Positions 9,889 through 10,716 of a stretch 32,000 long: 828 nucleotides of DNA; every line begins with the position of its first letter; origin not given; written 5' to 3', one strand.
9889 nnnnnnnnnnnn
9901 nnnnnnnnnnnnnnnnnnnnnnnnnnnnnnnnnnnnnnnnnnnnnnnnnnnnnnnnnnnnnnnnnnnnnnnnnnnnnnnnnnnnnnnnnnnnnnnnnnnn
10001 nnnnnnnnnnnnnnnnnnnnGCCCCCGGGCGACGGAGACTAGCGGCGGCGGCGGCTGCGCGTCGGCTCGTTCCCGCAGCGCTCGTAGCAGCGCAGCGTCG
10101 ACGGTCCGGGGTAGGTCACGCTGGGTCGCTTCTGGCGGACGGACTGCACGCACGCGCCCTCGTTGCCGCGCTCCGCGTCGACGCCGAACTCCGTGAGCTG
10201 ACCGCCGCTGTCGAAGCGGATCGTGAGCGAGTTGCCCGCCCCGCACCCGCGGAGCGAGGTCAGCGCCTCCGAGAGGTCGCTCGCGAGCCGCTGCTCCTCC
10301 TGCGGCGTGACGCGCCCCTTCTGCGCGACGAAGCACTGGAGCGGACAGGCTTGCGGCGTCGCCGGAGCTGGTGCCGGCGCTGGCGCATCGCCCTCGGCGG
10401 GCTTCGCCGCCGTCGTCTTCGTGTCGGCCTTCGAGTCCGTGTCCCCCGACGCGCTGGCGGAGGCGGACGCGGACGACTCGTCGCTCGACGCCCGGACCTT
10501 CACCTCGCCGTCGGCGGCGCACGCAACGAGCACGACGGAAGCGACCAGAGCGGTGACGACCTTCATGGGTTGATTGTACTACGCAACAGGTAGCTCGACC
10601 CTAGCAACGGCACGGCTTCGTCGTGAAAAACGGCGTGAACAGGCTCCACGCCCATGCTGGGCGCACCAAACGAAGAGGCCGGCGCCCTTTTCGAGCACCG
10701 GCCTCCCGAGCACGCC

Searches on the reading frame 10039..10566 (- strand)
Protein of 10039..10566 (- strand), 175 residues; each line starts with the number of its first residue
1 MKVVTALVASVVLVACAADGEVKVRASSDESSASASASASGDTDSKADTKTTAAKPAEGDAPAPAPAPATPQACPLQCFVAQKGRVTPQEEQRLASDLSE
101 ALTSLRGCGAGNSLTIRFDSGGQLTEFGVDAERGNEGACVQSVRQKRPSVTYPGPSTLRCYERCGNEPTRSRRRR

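Call 55: search_protein_families(library=pfam, proteins=[window:10039-10566:-], max_evalue=0.001)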
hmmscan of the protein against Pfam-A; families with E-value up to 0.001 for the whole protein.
window:10039-10566:- (175 aa): 0 families
